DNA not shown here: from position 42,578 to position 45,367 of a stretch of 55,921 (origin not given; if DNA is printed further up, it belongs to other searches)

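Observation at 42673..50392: Six-gene operon whose products are all extracytoplasmic: LTD-CotH kinase lipoprotein, two NAGPA-type phosphodiester glycosidases, an LRR lipoprotein and two unknown membrane proteins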

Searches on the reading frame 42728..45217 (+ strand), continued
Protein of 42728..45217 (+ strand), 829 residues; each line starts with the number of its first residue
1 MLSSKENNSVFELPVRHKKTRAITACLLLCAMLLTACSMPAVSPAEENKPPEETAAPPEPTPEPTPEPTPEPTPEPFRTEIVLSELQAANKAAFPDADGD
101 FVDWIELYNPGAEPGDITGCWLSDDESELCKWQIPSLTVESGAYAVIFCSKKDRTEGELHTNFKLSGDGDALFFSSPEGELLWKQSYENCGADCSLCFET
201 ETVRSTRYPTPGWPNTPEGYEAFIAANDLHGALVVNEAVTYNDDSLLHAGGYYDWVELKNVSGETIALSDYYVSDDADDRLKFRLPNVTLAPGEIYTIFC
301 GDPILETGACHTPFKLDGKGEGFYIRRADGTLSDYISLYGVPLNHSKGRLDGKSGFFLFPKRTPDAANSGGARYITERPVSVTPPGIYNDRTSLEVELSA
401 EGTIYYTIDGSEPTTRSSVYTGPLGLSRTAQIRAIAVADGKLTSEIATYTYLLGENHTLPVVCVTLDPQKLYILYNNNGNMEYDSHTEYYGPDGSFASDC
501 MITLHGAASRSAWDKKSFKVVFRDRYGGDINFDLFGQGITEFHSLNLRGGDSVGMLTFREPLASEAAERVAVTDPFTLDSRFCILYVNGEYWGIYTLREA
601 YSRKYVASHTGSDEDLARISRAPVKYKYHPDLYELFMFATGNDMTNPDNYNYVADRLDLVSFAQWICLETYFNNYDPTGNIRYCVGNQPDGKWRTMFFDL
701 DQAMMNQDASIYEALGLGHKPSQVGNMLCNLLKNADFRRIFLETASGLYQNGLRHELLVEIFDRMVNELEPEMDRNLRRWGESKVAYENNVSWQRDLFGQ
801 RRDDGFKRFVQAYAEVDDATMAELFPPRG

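Call 69: find_homologous_proteins(query=window:42755-45217:+, max_evalue=0.00001)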
Query window:42755-45217:+ (820 aa): 868 proteins with E <= 0.00001 among 8000 candidates; the best 120 are listed.
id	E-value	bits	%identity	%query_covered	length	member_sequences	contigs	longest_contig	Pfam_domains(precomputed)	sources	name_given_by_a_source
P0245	0.0e+0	1594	80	100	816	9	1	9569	PF08757.18,PF00932.26,PF13287.13,PF13290.14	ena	-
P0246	0.0e+0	1564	80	100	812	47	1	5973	PF08757.18,PF00932.26,PF13287.13,PF13290.14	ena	-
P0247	0.0e+0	1477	76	100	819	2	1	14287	PF08757.18,PF00932.26,PF13287.13,PF13290.14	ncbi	-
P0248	0.0e+0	1462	75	100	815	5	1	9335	PF08757.18,PF00932.26,PF13287.13,PF13290.14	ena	-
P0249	0.0e+0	1455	74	100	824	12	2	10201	PF08757.18,PF00932.26,PF13287.13,PF13290.14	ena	-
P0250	0.0e+0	1422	74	100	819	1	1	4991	PF08757.18,PF00932.26,PF13287.13,PF13290.14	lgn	-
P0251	0.0e+0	1375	73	100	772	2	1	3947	PF08757.18,PF00932.26,PF13287.13,PF13290.14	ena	-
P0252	0.0e+0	1310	68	100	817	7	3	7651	PF08757.18,PF00932.26,PF13287.13,PF13290.14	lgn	-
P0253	0.0e+0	1281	67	99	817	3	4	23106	PF08757.18,PF00932.26,PF13287.13,PF13290.14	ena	-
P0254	0.0e+0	1266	69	93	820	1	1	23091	PF08757.18,PF00932.26,PF13287.13,PF13290.14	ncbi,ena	-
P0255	0.0e+0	1264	65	100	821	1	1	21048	PF08757.18,PF00932.26,PF13287.13,PF13290.14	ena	-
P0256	0.0e+0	1255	65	100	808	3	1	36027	PF08757.18,PF00932.26,PF13287.13,PF13290.14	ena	-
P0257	0.0e+0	1253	65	100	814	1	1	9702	PF08757.18,PF00932.26,PF13287.13,PF13290.14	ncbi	-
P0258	0.0e+0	1250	65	100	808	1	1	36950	PF08757.18,PF00932.26,PF13287.13,PF13290.14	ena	-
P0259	0.0e+0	1247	65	100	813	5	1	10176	PF08757.18,PF00932.26,PF13287.13,PF13290.14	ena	-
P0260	0.0e+0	1245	65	100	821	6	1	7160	PF08757.18,PF00932.26,PF13287.13,PF13290.14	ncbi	-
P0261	0.0e+0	1245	65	100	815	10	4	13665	PF08757.18,PF00932.26,PF13287.13,PF13290.14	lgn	-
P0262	0.0e+0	1240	64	100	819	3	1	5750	PF08757.18,PF00932.26,PF13287.13,PF13290.14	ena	-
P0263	0.0e+0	1239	65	99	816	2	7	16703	PF08757.18,PF00932.26,PF13287.13,PF13290.14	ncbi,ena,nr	ncbi:MAG: lamin tail domain-containing protein [Oscillospiraceae bacterium]|nr:lamin tail domain-con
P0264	0.0e+0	1234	65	100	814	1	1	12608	PF08757.18,PF00932.26,PF13287.13,PF13290.14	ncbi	-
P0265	0.0e+0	1232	64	100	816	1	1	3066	PF08757.18,PF00932.26,PF13287.13,PF13290.14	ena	-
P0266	0.0e+0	1231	64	100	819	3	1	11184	PF08757.18,PF00932.26,PF13287.13,PF13290.14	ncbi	-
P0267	0.0e+0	1230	64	100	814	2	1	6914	PF08757.18,PF00932.26,PF13287.13,PF13290.14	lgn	-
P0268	0.0e+0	1228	66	100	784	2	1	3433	PF08757.18,PF00932.26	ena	-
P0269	0.0e+0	1226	64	100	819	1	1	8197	PF08757.18,PF00932.26,PF13287.13,PF13290.14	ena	-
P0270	0.0e+0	1224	64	100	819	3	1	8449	PF08757.18,PF00932.26,PF13287.13,PF13290.14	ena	-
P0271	0.0e+0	1224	63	100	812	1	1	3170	PF08757.18,PF00932.26,PF13287.13,PF13290.14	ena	-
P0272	0.0e+0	1222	63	99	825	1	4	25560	PF08757.18,PF00932.26,PF13287.13,PF13290.14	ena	-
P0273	0.0e+0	1221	64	100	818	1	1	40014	PF08757.18,PF00932.26,PF13287.13,PF13290.14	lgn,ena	-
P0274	0.0e+0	1221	63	100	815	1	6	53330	PF08757.18,PF00932.26,PF13287.13,PF13290.14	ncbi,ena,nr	ncbi:MAG: CotH kinase family protein [Oscillospiraceae bacterium]|nr:CotH kinase family protein [Osc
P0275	0.0e+0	1216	66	95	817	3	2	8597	PF08757.18,PF00932.26,PF13287.13,PF13290.14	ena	-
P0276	0.0e+0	1214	65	95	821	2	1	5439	PF08757.18,PF00932.26,PF13287.13,PF13290.14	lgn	-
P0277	0.0e+0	1207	66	92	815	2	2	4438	PF08757.18,PF00932.26,PF13287.13,PF13290.14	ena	-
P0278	0.0e+0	1204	63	100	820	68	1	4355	PF08757.18,PF00932.26,PF13287.13,PF13290.14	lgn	-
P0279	0.0e+0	1199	63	100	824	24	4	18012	PF08757.18,PF00932.26,PF13287.13,PF13290.14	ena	-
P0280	0.0e+0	1196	63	99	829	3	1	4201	PF08757.18,PF00932.26,PF13287.13,PF13290.14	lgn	-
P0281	0.0e+0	1191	63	99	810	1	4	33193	PF08757.18,PF00932.26,PF13287.13,PF13290.14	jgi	-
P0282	0.0e+0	1190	63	99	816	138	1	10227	PF08757.18,PF00932.26,PF13287.13,PF13290.14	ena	-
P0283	0.0e+0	1190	64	99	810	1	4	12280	PF08757.18,PF00932.26,PF13287.13,PF13290.14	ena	-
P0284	0.0e+0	1185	65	92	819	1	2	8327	PF08757.18,PF00932.26,PF13287.13,PF13290.14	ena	-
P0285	0.0e+0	1184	62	99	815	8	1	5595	PF08757.18,PF00932.26,PF13287.13,PF13290.14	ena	-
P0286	0.0e+0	1183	64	92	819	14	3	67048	PF08757.18,PF00932.26,PF13287.13,PF13290.14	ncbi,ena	-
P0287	0.0e+0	1158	63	95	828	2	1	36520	PF08757.18,PF00932.26,PF13287.13,PF13290.14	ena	-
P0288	0.0e+0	1151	62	99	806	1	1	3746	PF08757.18,PF00932.26,PF13287.13,PF13290.14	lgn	-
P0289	0.0e+0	1140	61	95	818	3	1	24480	PF08757.18,PF00932.26,PF13287.13,PF13290.14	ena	-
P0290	0.0e+0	1114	60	98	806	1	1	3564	PF08757.18,PF00932.26,PF13287.13,PF13290.14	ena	-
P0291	0.0e+0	1114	60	99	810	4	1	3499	PF08757.18,PF00932.26,PF13287.13,PF13290.14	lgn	-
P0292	1.3e-272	925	65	76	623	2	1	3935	PF08757.18,PF00932.26,PF13287.13,PF13290.14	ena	-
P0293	5.7e-241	820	48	91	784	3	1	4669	PF08757.18,PF00932.26,PF13287.13,PF13290.14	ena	-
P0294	5.1e-237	807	47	88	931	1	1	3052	PF08757.18,PF00932.26,PF13287.13,PF13290.14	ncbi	-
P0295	1.1e-235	803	47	88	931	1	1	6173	PF08757.18,PF00932.26,PF13287.13,PF13290.14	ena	-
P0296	2.0e-235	802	47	88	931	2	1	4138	PF08757.18,PF00932.26,PF13287.13,PF13290.14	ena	-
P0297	2.3e-235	802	47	88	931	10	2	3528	PF08757.18,PF00932.26,PF13287.13,PF13290.14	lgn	-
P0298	3.3e-235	801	47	88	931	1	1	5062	PF08757.18,PF00932.26,PF13287.13,PF13290.14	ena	-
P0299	1.0e-234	800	47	88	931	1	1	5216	PF08757.18,PF00932.26,PF13287.13,PF13290.14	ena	-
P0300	1.5e-234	799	46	88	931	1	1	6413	PF08757.18,PF00932.26,PF13287.13,PF13290.14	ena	-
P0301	2.6e-234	798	46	88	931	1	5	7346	PF08757.18,PF00932.26,PF13287.13,PF13290.14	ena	-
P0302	4.4e-234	798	46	88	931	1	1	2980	PF08757.18,PF00932.26,PF13287.13,PF13290.14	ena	-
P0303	4.6e-234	798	46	88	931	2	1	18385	PF08757.18,PF00932.26,PF13287.13,PF13290.14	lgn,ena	-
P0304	4.9e-234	797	46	88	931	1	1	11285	PF08757.18,PF00932.26,PF13287.13,PF13290.14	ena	-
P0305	8.2e-234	797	46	88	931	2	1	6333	PF08757.18,PF00932.26,PF13287.13,PF13290.14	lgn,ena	-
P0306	1.6e-233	796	46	88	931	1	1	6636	PF08757.18,PF00932.26,PF13287.13,PF13290.14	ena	-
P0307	3.4e-233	795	46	88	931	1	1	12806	PF08757.18,PF00932.26,PF13287.13,PF13290.14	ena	-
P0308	5.3e-233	794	46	88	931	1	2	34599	PF08757.18,PF00932.26,PF13287.13,PF13290.14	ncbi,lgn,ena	-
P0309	5.3e-233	794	46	88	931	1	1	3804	PF08757.18,PF00932.26,PF13287.13,PF13290.14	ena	-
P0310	2.0e-232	792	46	88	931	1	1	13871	PF08757.18,PF00932.26,PF13287.13,PF13290.14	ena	-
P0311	4.8e-232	791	46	88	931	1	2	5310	PF08757.18,PF00932.26,PF13287.13,PF13290.14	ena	-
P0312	9.3e-232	790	46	88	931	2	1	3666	PF08757.18,PF00932.26,PF13287.13,PF13290.14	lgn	-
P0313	9.9e-232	790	46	88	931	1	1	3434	PF08757.18,PF00932.26,PF13287.13,PF13290.14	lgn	-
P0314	1.1e-231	790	47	95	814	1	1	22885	PF08757.18,PF00932.26,PF13287.13,PF13290.14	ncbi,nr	ncbi:MAG: CotH kinase family protein [Oscillospiraceae bacterium]|nr:CotH kinase family protein [Osc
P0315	2.7e-231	788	45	98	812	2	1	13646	PF08757.18,PF00932.26,PF13287.13,PF13290.14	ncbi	ncbi:MAG: lamin tail domain-containing protein [Clostridia bacterium]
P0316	7.2e-231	787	46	88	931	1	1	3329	PF08757.18,PF00932.26,PF13287.13,PF13290.14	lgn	-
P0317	8.5e-231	787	46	88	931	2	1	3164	PF08757.18,PF00932.26,PF13287.13,PF13290.14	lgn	-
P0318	1.9e-230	786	47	93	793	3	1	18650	PF08757.18,PF00932.26,PF13287.13,PF13290.14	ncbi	-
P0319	5.1e-224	764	46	91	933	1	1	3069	PF08757.18,PF00932.26,PF13287.13,PF13290.14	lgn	-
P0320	1.5e-221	756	46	91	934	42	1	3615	PF08757.18,PF00932.26,PF13287.13,PF13290.14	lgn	-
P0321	1.8e-220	753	46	88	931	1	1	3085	PF08757.18,PF00932.26,PF13287.13,PF13290.14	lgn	-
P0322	8.6e-220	750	46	91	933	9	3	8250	PF08757.18,PF00932.26,PF13287.13,PF13290.14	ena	-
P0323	1.4e-219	750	45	91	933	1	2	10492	PF08757.18,PF00932.26,PF13287.13,PF13290.14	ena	-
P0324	1.4e-219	750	45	91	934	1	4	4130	PF08757.18,PF00932.26,PF13287.13,PF13290.14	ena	-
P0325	1.6e-219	749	45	91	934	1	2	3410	PF08757.18,PF00932.26,PF13287.13,PF13290.14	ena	-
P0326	2.4e-219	749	45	91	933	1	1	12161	PF08757.18,PF00932.26,PF13287.13,PF13290.14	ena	-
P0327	3.9e-219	748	47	88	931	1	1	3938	PF08757.18,PF00932.26,PF13287.13,PF13290.14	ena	-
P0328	4.9e-219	748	45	91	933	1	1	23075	PF08757.18,PF00932.26,PF13287.13,PF13290.14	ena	-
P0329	5.7e-219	748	46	88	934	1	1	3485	PF08757.18,PF00932.26,PF13287.13,PF13290.14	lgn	-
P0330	5.8e-219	748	45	91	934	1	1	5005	PF08757.18,PF00932.26,PF13287.13,PF13290.14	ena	-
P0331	5.9e-219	748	45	91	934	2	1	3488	PF08757.18,PF00932.26,PF13287.13,PF13290.14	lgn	-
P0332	8.1e-219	747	44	98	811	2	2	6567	PF08757.18,PF00932.26,PF13287.13,PF13290.14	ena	-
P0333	1.0e-218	747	45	91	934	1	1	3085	PF08757.18,PF00932.26,PF13287.13,PF13290.14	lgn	-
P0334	1.5e-218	746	45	91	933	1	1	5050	PF08757.18,PF00932.26,PF13287.13,PF13290.14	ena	-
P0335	1.5e-218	746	45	91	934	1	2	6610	PF08757.18,PF00932.26,PF13287.13,PF13290.14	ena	-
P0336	2.0e-218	746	45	91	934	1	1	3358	PF08757.18,PF00932.26,PF13287.13,PF13290.14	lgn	-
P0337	2.0e-218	746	45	91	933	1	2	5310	PF08757.18,PF00932.26,PF13287.13,PF13290.14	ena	-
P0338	3.8e-218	745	46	88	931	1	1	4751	PF08757.18,PF00932.26,PF13287.13,PF13290.14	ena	-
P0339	3.8e-218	745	46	88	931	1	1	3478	PF08757.18,PF00932.26,PF13287.13,PF13290.14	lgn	-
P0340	6.1e-218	744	45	91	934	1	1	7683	PF08757.18,PF00932.26,PF13287.13,PF13290.14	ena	-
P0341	9.6e-218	744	46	91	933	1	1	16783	PF08757.18,PF00932.26,PF13287.13,PF13290.14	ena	-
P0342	1.2e-217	743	46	91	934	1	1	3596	PF08757.18,PF00932.26,PF13287.13,PF13290.14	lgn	-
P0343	1.3e-217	743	46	91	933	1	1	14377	PF08757.18,PF00932.26,PF13287.13,PF13290.14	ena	-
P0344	1.3e-217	743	46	91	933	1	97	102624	PF08757.18,PF00932.26,PF13287.13,PF13290.14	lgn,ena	-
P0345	1.4e-217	743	46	91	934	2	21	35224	PF08757.18,PF00932.26,PF13287.13,PF13290.14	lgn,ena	-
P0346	2.3e-217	742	46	88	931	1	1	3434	PF08757.18,PF00932.26,PF13287.13,PF13290.14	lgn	-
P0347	2.4e-217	742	46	91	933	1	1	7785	PF08757.18,PF00932.26,PF13287.13,PF13290.14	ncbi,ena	-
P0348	2.5e-217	742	46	91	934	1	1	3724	PF08757.18,PF00932.26,PF13287.13,PF13290.14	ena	-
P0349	3.5e-217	742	46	91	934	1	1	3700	PF08757.18,PF00932.26,PF13287.13,PF13290.14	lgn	-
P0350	3.7e-217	742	46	91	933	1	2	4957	PF08757.18,PF00932.26,PF13287.13,PF13290.14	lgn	-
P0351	3.7e-217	742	46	91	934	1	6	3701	PF08757.18,PF00932.26,PF13287.13,PF13290.14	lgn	-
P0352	4.3e-217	741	46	88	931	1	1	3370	PF08757.18,PF00932.26,PF13287.13,PF13290.14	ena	-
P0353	6.1e-217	741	46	88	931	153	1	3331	PF08757.18,PF00932.26,PF13287.13,PF13290.14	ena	-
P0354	6.4e-217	741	46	91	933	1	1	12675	PF08757.18,PF00932.26,PF13287.13,PF13290.14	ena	-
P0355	8.3e-217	740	46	88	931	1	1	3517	PF08757.18,PF00932.26,PF13287.13,PF13290.14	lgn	-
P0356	9.6e-217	740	46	88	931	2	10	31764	PF08757.18,PF00932.26,PF13287.13,PF13290.14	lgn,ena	-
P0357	9.8e-217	740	46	88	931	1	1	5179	PF08757.18,PF00932.26,PF13287.13,PF13290.14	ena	-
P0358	1.0e-216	740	45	91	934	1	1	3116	PF08757.18,PF00932.26,PF13287.13,PF13290.14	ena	-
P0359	1.1e-216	740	46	88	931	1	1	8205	PF08757.18,PF00932.26,PF13287.13,PF13290.14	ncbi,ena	-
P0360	1.3e-216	740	46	88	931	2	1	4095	PF08757.18,PF00932.26,PF13287.13,PF13290.14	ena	-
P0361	1.5e-216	740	46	88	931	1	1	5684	PF08757.18,PF00932.26,PF13287.13,PF13290.14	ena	-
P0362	1.8e-216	739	46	91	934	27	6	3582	PF08757.18,PF00932.26,PF13287.13,PF13290.14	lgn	-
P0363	1.9e-216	739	45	91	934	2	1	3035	PF08757.18,PF00932.26,PF13287.13,PF13290.14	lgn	-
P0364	2.4e-216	739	46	88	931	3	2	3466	PF08757.18,PF00932.26,PF13287.13,PF13290.14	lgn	-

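Call 70: find_encoding_contigs(protein=P0344, flank=10000, max_places=2)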
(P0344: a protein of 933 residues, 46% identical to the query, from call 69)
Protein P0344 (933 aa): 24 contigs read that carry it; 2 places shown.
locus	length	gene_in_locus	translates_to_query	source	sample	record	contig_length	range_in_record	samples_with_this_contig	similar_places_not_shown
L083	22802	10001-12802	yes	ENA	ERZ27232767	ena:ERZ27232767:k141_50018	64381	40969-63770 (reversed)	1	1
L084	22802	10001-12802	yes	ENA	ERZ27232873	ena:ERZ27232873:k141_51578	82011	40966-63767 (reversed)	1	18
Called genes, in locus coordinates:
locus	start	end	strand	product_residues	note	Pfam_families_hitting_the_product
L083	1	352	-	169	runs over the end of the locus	PF14196:ATC_hydrolase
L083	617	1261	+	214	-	PF00440:TetR_N (weak), PF13305:TetR_C_33 (weak)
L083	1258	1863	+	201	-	-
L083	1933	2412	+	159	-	PF01035:DNA_binding_1 (faint)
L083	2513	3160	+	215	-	PF00561:Abhydrolase_1 (faint), PF12146:Hydrolase_4 (faint), PF12697:Abhydrolase_6 (weak)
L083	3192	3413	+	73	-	PF01066:CDP-OH_P_transf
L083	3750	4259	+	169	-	-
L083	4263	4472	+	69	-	-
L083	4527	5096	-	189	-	PF00484:Pro_CA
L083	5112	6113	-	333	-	PF02615:Ldh_2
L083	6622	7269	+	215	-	-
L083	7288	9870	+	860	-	PF02861:Clp_N, PF23569:NBD_SMAX1, PF00004:AAA, PF17871:AAA_lid_9, PF00004:AAA, PF07724:AAA_2, PF07728:AAA_5, PF10431:ClpB_D2-small, +12 more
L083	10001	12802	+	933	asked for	PF00932:LTD, PF13287:Fn3_assoc, PF13290:CHB_HEX_C_1, PF08757:CotH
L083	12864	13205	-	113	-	PF01196:Ribosomal_L17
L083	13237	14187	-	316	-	PF01193:RNA_pol_L, PF01000:RNA_pol_A_bac, PF03118:RNA_pol_A_CTD, PF26169:HHH_XRCC3_RpoA (faint)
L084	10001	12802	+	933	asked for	PF00932:LTD, PF13287:Fn3_assoc, PF13290:CHB_HEX_C_1, PF08757:CotH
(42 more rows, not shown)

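Call 82: predict_structure(alignment_id=A3)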
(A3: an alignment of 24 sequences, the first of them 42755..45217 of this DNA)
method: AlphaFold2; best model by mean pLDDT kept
length: 820 residues; sequences in the alignment: 24
mean_pLDDT: 86.4   pTM: 0.76
mean pLDDT of the five models: 86.4, 86.1, 85.9, 84.0, 83.1
residues with pLDDT >= 90: 487; 70-90: 253; 50-70: 31; < 50: 49
segments of 3 or more residues with pLDDT < 50: 1-10, 27-64
pLDDT, mean of each block of 10 residues (from residue 1): 37 68 54 33 35 40 64 93 87 94 93 95 94 95 90 92 94 92 88 84 92 91 93 80 90 96 91 94 94 88 83 87 89 84 90 82 90 95 95 95 95 94 95 93 94 95 89 90 90 85 85 69 81 87 88 92 92 95 94 86 89 85 92 94 96 94 79 88 91 85 72 80 94 96 94 96 95 94 92 92 90 80
secondary structure, 60 per line:
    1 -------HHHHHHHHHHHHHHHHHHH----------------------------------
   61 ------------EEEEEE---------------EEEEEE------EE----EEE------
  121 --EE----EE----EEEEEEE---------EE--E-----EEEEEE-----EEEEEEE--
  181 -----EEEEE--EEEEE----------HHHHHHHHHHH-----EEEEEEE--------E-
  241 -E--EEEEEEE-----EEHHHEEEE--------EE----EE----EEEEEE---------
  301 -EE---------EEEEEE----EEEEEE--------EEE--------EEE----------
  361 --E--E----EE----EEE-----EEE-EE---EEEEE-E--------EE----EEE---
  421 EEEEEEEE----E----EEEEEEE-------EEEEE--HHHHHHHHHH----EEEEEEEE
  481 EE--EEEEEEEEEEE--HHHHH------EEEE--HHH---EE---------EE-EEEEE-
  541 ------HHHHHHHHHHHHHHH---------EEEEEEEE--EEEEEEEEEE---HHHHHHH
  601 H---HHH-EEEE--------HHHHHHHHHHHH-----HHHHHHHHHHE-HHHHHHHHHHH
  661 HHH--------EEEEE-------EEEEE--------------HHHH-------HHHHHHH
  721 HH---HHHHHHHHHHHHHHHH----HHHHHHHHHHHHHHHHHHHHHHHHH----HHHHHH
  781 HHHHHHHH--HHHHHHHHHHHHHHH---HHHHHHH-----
elements in order (helices of 4 or more, strands of 3 or more residues): H8-26 E73-78 E94-99 E112-114 E135-141 E161-166 E172-178 E186-190 E193-197 H208-218 E224-230 E245-251 E262-265 E286-291 E313-318 E323-328 E337-339 E348-350 E377-379 E385-387 E394-398 E415-417 E421-428 E438-444 E452-456 H459-468 E473-482 E485-495 H498-502 E509-512 E535-539 H547-561 E571-578 E581-590 H594-601 E609-612 H621-632 H638-647 H650-663 E672-676 E684-688 H703-706 H714-722 H726-741 H746-770 H775-788 H791-805 H809-815
